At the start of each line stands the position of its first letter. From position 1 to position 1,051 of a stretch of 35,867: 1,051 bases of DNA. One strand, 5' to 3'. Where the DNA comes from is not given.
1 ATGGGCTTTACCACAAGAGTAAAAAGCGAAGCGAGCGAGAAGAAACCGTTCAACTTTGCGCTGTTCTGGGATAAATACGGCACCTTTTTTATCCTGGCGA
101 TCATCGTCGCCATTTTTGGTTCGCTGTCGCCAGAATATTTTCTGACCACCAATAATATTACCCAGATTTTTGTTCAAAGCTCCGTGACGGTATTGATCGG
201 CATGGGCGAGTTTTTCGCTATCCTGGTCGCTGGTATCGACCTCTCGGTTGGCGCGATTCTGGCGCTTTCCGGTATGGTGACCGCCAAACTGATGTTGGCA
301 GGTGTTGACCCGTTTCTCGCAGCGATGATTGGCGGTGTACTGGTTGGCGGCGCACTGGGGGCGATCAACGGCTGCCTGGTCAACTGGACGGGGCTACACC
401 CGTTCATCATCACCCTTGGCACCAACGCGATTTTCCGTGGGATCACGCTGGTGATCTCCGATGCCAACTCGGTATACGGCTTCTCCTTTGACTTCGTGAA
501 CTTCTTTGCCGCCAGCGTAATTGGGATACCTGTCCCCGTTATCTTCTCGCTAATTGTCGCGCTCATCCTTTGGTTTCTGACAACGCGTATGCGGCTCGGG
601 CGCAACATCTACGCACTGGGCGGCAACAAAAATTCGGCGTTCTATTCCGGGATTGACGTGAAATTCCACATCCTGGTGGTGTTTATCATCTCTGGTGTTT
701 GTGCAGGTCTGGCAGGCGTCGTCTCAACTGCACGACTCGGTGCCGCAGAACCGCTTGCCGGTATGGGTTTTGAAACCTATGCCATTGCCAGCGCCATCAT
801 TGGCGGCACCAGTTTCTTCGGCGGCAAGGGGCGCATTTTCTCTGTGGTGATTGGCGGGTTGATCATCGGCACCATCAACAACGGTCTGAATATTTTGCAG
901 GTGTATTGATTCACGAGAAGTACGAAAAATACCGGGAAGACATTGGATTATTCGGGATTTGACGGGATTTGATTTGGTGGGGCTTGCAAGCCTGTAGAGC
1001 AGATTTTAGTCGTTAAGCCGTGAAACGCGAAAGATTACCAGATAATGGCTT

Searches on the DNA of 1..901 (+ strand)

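Call 49: search_dna_similar(query=window:1-901:+, collection=ecoli_genomes, mode=near, max_rows=3)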
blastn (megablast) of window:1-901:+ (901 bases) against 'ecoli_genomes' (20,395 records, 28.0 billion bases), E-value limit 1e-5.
Records with a match: 3383; places in all: 3387; records where one place covers at least 80% of the query: 3374.
Genomes with a match: 3383 of 5426; with a place that covers at least 80% of the query: 3374. Places per genome that has any: lowest 1, median 1, highest 2. On chromosomes: 3385 places; on plasmids: 2.
Best place of each record, by identity: >=99% 2034; 95-99% 1349.
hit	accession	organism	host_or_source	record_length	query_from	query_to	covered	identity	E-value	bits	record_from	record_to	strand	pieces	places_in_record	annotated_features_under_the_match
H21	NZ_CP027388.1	Escherichia coli strain 2011C-4251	Homo sapiens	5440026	1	901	100%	100.0%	0e+0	1664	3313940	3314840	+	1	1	alsC: D-allose ABC transporter permease | alsA: D-allose ABC transporter ATP-binding protein AlsA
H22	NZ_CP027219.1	Escherichia coli strain 2015C-3163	Homo sapiens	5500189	1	901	100%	100.0%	0e+0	1664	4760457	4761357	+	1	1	alsC: D-allose ABC transporter permease | alsA: D-allose ABC transporter ATP-binding protein AlsA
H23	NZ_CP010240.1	Escherichia coli strain C7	cow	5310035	1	901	100%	100.0%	0e+0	1664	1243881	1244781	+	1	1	alsC: D-allose ABC transporter permease | alsA: D-allose ABC transporter ATP-binding protein AlsA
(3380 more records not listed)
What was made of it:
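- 897..901 (.): Left copy of the expected 5-bp target-site duplication (GCAGG) in alsC. Window 1-901 is the alsC permease gene (call 49).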
